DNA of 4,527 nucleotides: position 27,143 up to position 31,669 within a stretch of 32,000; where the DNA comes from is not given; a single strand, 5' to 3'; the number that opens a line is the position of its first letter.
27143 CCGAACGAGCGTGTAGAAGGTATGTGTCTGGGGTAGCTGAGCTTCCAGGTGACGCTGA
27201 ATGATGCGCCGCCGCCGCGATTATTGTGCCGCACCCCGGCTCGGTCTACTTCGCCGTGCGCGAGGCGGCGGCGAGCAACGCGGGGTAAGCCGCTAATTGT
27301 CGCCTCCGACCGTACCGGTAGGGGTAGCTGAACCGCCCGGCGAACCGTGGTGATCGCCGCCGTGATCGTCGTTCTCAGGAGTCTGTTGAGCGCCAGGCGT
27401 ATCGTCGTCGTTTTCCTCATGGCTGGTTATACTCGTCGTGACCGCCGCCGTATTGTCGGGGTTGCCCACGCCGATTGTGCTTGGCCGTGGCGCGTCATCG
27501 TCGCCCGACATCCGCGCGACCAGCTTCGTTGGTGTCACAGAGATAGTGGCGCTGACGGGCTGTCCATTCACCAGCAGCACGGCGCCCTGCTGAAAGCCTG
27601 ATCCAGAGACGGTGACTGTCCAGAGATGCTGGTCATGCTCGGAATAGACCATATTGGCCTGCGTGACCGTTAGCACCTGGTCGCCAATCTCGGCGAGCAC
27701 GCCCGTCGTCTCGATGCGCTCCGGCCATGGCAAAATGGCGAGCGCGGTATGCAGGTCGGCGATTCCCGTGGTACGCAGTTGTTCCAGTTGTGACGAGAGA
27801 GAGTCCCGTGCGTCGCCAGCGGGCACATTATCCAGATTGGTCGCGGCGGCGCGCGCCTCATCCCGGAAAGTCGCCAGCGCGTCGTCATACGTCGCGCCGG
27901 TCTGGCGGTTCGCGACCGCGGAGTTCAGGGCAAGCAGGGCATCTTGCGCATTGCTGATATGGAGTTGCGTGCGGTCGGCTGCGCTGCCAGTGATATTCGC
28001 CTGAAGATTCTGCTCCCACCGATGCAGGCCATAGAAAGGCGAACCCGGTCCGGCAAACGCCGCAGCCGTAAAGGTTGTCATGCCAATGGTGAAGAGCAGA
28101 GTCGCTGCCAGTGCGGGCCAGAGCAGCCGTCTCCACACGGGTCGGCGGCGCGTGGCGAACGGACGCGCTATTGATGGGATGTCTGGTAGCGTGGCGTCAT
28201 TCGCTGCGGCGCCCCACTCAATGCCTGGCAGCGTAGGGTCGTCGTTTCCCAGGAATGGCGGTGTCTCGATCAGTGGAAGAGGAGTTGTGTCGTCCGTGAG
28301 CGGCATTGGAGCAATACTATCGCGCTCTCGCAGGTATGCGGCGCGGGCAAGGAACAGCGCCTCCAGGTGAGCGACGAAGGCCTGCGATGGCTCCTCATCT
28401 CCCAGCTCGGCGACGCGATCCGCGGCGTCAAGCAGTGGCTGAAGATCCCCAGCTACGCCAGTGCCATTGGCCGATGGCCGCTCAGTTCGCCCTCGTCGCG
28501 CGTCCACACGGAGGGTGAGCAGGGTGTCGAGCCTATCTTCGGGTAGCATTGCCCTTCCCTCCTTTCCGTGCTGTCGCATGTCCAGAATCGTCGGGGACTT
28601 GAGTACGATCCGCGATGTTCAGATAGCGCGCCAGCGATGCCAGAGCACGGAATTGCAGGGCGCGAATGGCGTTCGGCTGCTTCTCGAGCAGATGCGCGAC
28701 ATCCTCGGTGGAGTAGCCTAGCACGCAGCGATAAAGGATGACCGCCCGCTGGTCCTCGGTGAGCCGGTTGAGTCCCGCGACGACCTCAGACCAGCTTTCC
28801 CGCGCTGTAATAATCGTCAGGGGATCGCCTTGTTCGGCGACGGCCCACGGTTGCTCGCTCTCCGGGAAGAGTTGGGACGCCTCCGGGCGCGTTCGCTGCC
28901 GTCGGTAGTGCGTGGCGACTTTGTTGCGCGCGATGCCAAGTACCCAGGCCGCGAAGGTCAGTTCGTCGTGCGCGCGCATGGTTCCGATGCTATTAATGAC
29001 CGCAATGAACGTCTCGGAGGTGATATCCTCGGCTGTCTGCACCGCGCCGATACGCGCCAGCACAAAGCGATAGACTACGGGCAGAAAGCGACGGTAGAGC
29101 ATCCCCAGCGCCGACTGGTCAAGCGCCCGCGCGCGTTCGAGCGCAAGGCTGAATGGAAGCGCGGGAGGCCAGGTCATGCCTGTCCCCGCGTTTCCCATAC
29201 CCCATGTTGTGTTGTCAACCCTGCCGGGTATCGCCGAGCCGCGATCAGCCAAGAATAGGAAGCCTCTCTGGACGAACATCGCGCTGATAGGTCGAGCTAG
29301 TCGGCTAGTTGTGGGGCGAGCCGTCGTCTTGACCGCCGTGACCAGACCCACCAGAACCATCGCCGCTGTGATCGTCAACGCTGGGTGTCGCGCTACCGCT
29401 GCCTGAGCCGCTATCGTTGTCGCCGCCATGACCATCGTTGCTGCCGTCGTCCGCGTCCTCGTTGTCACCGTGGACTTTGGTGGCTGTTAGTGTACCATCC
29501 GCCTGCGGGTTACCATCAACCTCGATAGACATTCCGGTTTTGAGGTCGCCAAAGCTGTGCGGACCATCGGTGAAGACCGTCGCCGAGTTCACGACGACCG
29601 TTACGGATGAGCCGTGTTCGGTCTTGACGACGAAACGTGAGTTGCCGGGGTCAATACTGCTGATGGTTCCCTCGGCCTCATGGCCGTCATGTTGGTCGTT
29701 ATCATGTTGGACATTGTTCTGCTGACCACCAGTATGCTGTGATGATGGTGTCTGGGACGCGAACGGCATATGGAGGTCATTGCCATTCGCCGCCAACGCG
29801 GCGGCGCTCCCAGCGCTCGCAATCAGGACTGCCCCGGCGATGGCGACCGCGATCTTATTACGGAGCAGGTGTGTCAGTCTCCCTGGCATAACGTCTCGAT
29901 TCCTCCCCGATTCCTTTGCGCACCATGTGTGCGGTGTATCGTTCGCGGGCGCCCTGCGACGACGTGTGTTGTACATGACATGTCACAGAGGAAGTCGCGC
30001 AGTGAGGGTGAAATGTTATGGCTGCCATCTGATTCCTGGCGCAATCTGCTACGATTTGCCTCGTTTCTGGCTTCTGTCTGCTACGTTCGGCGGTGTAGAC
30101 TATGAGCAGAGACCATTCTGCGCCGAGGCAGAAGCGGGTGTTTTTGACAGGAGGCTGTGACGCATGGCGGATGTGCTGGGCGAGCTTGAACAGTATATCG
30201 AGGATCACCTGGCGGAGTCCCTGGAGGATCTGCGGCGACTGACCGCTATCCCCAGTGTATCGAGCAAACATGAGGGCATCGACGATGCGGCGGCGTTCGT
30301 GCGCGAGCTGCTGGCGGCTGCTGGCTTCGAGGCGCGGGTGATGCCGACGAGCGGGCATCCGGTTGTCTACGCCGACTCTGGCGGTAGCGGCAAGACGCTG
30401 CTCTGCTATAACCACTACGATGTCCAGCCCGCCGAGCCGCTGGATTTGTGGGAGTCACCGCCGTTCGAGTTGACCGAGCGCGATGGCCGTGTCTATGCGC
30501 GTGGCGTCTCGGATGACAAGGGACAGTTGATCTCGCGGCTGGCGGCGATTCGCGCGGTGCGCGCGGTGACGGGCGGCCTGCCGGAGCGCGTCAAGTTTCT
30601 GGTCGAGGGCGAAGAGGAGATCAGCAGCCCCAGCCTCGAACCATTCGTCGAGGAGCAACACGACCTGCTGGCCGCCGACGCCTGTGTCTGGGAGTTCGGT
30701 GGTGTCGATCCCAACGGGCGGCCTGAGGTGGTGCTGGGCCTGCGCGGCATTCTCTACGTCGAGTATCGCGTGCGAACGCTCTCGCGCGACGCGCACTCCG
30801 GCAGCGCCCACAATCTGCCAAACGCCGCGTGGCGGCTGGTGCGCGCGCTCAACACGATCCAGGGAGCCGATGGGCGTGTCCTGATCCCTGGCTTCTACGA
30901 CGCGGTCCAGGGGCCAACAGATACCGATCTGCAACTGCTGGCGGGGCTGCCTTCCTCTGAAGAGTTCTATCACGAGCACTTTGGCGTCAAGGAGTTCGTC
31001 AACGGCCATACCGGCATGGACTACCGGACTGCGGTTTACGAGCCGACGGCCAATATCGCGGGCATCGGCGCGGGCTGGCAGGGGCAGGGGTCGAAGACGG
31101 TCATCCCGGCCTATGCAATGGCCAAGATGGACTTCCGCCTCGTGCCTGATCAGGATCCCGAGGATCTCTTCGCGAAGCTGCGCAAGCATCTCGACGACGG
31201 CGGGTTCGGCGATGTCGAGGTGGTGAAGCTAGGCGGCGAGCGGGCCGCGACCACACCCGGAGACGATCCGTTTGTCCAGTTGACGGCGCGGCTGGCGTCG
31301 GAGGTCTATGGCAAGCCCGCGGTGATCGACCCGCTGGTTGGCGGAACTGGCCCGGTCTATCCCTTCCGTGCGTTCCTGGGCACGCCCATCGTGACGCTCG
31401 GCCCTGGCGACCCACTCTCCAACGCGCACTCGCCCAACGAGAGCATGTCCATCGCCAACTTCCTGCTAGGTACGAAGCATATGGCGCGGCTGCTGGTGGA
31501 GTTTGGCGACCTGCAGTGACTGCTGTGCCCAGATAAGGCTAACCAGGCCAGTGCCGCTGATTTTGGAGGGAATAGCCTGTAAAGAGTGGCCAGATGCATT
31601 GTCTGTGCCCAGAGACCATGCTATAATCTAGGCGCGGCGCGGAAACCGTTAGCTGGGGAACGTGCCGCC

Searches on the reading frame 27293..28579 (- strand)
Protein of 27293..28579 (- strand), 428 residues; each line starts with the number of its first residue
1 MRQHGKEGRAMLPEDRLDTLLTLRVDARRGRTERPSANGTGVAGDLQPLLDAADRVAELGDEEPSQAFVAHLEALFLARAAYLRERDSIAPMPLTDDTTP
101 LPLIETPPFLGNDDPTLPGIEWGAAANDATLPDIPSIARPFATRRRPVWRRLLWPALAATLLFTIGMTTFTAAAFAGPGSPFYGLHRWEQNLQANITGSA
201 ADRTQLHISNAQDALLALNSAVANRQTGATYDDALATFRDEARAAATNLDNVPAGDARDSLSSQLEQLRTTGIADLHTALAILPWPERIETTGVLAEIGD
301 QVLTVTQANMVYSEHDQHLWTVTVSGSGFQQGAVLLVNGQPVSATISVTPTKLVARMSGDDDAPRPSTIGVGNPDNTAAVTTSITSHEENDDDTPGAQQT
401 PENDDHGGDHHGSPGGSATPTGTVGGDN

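Call 6: search_protein_families(library=pfam, proteins=[window:27293-28579:-], max_evalue=0.01)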
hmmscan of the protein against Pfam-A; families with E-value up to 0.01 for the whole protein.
window:27293-28579:- (428 aa): 2 families
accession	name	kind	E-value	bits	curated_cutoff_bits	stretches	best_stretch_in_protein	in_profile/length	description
PF18915.5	DUF5667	-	0.0012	19.7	27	1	178-251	4-76/99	Domain of unknown function (DUF5667)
PF01833.30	TIG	-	0.0078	16.6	20.9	0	321-377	18-75/84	IPT/TIG domain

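Call 58: search_protein_families(library=ncbifam, proteins=[window:27293-28579:-], max_evalue=0.01)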
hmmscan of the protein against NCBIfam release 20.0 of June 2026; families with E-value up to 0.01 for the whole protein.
window:27293-28579:- (428 aa): 1 family
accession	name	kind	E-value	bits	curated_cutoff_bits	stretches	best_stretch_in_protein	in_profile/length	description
NF058597.1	CoaZ_rpt_PGGG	domain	2.4e-07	30.7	30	1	320-383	20-83/88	choice-of-anchor Z repeating domain-containing protein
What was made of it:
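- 27293..28579 (-): Module 2, gene 1: anti-sigma-like membrane protein (weak DUF5667 and TIG; CoaZ repeat). Calls 6, 58.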

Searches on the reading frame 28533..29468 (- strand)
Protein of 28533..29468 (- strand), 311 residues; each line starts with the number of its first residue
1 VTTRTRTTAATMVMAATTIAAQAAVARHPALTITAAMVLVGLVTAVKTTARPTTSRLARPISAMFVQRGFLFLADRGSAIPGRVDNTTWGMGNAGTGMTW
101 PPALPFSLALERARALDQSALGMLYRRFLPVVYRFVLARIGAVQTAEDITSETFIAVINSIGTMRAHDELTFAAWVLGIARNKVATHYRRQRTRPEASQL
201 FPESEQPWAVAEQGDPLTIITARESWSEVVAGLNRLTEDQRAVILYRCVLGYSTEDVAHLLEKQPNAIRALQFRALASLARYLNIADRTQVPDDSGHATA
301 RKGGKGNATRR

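Call 6: search_protein_families(library=pfam, proteins=[window:28533-29468:-], max_evalue=0.01)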
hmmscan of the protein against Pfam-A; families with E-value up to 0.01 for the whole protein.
window:28533-29468:- (311 aa): 3 families
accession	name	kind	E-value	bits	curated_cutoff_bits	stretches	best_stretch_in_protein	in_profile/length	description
PF04542.20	Sigma70_r2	-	7.1e-13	48.6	24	1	124-192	1-69/71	Sigma-70 region 2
PF08281.18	Sigma70_r4_2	-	3.3e-08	33.5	25.7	1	233-279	8-54/54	Sigma-70, region 4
PF04545.22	Sigma70_r4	-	0.0011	18.9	24.1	1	233-279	2-48/50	Sigma-70, region 4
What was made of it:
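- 28533..29468 (-): Module 2, gene 2: ECF-type sigma factor. Sigma70_r2 and r4_2 (call 6).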

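Call 58: search_protein_families(library=ncbifam, proteins=[window:28533-29468:-], max_evalue=0.01)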
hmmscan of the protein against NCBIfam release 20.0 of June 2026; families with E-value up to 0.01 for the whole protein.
window:28533-29468:- (311 aa): 77 families (the best 25 are shown)
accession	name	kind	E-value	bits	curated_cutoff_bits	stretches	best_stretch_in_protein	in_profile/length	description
TIGR02952.1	Sig70_famx2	equivalog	1.8e-32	112.6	206.45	1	110-283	2-170/170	ECF subfamily RNA polymerase sigma factor, BldN family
NF007230.0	PRK09648.1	subfamily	5.4e-26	91.5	209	1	111-283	18-189/195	RNA polymerase sigma factor ShbA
NF009166.1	PRK12513.1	equivalog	8.4e-22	77.8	206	1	112-284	15-187/193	RNA polymerase sigma factor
TIGR02937.1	sigma70-ECF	superfamily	8.8e-18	64.5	42.9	1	120-283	2-165/165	sigma-70 family RNA polymerase sigma factor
NF007220.0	PRK09639.1-5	equivalog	4.9e-17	62.3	260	1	122-287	6-168/181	RNA polymerase sigma factor SigX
NF007216.0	PRK09638.1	equivalog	1.9e-16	60.3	194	1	110-283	9-174/180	RNA polymerase sigma factor SigY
TIGR02984.1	Sig-70_plancto1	subfamily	5.2e-16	58.8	183.75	1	114-281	2-186/189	RNA polymerase sigma-70 factor, Planctomycetaceae-specific subfamily 1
TIGR02989.1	Sig-70_gvs1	subfamily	1.7e-15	57.3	124.55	1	124-280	6-155/158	RNA polymerase sigma-70 factor, Rhodopirellula/Verrucomicrobium family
NF009168.0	PRK12515.1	subfamily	4.2e-15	55.7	236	1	111-285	14-181/189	RNA polymerase sigma factor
NF007217.0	PRK09639.1-1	equivalog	1.2e-14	54.6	239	1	123-291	7-173/194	RNA polymerase sigma factor SigX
NF009172.0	PRK12519.1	subfamily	1.7e-14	53.8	222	1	114-284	24-190/194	RNA polymerase sigma factor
TIGR02950.1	SigM_subfam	subfamily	2e-14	53.8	147.95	1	123-280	4-155/159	RNA polymerase sigma factor, SigM family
NF008888.0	PRK11922.1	equivalog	2.1e-14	53.7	204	1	111-281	22-194/231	RNA polymerase sigma factor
NF007227.0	PRK09645.1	subfamily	4.8e-14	52.6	202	1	115-284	9-171/177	sigma-70 family RNA polymerase sigma factor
TIGR02985.1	Sig70_bacteroi1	subfamily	7.1e-14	52.3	126.4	1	123-281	5-160/162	RNA polymerase sigma-70 factor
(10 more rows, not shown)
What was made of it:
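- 28533..29468 (-): NCBIfam sigma70-ECF (call 58).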

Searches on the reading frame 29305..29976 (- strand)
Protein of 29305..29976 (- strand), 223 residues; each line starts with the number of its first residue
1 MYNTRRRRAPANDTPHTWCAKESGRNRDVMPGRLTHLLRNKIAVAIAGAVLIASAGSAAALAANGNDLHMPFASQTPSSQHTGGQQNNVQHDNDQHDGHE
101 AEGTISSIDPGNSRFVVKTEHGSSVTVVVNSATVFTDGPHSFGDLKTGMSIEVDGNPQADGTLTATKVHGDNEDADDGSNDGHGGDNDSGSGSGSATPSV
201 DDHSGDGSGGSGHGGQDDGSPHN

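Call 6: search_protein_families(library=pfam, proteins=[window:29305-29976:-], max_evalue=0.01)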
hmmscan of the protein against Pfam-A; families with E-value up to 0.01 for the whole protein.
window:29305-29976:- (223 aa): 1 family
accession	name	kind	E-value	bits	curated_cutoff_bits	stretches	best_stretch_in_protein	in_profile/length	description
PF18914.6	DUF5666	-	1.5e-14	54.4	27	1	102-168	1-59/60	Domain of unknown function (DUF5666)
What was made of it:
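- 29305..29976 (-): Module 2, gene 3: DUF5666 protein. Call 6.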

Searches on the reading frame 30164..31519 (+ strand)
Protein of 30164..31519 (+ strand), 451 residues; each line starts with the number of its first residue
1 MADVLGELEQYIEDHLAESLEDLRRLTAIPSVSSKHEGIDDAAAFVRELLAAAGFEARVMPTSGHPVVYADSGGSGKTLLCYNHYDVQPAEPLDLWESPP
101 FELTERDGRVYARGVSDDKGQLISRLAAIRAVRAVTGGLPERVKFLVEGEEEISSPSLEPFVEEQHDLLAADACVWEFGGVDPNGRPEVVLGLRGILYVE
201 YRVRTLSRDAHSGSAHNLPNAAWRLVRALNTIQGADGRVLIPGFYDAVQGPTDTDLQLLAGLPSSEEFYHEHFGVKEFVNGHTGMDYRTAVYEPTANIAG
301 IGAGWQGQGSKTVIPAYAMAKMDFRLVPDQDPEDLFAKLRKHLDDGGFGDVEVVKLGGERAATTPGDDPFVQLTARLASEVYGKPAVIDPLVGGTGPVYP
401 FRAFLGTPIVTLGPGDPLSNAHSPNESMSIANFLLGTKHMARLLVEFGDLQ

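Call 6: search_protein_families(library=pfam, proteins=[window:30164-31519:+], max_evalue=0.01)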
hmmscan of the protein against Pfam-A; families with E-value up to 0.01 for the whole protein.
window:30164-31519:+ (451 aa): 2 families
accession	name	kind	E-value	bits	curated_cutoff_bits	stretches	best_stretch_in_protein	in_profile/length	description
PF01546.33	Peptidase_M20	-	2.8e-32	112.7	24.6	1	81-444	2-204/206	Peptidase family M20/M25/M40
PF07687.19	M20_dimer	-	2e-13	50.7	21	1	199-345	7-101/107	Peptidase dimerisation domain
